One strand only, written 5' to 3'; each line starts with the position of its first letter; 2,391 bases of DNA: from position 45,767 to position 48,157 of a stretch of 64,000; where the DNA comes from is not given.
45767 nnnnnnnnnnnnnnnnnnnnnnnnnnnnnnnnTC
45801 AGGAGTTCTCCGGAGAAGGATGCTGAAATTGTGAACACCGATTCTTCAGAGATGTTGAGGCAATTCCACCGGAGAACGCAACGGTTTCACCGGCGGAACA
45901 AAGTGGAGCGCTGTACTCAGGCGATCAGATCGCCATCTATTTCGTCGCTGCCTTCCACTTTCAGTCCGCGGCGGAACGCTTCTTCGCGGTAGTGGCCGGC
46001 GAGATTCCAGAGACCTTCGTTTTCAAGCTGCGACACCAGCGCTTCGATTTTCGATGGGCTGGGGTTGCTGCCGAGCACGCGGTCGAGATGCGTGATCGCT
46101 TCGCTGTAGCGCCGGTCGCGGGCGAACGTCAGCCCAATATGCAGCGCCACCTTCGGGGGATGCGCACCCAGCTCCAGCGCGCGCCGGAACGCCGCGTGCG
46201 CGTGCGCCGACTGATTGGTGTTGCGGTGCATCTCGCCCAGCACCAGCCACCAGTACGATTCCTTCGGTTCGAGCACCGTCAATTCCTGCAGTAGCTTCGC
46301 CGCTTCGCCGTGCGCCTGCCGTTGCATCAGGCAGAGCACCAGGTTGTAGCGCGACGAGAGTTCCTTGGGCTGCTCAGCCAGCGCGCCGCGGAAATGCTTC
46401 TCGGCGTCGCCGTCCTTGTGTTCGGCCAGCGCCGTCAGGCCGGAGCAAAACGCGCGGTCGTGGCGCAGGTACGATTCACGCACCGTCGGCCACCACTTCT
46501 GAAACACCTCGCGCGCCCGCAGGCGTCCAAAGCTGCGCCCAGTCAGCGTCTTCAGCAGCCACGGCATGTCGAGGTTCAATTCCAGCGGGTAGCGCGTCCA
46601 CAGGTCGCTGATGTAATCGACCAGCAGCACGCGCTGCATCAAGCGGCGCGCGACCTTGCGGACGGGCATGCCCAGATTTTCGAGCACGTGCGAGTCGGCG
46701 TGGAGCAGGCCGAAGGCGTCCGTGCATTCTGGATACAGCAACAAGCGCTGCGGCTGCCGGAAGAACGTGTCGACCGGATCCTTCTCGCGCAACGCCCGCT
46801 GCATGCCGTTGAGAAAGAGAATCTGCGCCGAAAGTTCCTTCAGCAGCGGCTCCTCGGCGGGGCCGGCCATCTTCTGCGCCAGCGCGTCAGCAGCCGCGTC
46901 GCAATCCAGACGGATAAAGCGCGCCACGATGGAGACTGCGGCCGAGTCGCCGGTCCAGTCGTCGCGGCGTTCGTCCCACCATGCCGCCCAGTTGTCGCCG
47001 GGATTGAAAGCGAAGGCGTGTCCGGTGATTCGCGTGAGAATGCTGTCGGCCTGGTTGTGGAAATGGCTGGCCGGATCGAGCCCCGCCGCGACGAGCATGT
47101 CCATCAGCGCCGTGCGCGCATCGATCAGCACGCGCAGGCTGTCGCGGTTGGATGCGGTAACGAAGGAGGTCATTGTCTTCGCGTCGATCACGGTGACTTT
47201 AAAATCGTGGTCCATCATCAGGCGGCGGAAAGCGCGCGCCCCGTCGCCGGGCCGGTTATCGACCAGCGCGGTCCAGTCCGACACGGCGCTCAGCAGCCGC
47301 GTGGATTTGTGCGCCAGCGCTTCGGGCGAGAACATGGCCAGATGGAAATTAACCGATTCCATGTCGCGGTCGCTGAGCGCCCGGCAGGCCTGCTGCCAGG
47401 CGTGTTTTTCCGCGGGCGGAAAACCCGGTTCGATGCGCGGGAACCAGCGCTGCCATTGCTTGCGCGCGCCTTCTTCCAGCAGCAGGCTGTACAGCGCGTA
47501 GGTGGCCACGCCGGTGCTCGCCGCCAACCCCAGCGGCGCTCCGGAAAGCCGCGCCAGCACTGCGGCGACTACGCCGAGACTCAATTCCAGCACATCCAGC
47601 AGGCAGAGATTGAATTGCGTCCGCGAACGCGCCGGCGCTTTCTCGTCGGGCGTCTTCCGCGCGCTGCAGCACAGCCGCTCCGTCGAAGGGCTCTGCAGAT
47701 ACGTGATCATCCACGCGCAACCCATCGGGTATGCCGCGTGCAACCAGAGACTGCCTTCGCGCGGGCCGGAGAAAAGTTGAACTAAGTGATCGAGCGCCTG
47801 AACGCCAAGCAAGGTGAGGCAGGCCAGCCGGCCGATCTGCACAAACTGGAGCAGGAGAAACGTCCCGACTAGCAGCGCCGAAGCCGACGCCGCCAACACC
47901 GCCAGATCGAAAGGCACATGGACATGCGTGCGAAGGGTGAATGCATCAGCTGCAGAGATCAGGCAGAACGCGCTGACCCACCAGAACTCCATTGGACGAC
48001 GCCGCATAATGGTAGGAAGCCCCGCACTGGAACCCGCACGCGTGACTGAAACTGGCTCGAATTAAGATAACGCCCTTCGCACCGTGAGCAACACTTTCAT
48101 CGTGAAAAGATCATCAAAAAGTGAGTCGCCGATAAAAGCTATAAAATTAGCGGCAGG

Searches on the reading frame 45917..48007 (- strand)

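Call 63: search_protein_families(library=pfam, proteins=[window:45917-48007:-], max_evalue=0.001)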
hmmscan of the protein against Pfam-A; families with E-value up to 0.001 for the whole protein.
window:45917-48007:- (696 aa): 7 families
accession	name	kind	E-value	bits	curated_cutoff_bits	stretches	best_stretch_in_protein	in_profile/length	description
PF14559.12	TPR_19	-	1.7e-09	38.3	25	1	527-589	2-64/68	Tetratricopeptide repeat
PF13432.12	TPR_16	-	3e-08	34.4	32.7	0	594-649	7-62/65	Tetratricopeptide repeat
PF07719.23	TPR_2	-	2.9e-07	30.5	27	0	586-613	3-30/34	Tetratricopeptide repeat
PF13428.12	TPR_14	-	3.9e-06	27.5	23.5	0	587-621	4-38/44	Tetratricopeptide repeat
PF22860.2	DUF7017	-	5.2e-05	23.7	27.5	1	553-646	4-99/141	Domain of unknown function (DUF7017)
PF23914.1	TPR_CcmH_CycH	-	0.00019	21.8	42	0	580-650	46-119/158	Cytochrome c-type biogenesis protein H TPR domain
PF24575.1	TPR_Slam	-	0.00093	20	35.2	0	520-571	51-102/104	Surface lipoprotein assembly modifier, N-terminal TPR repeats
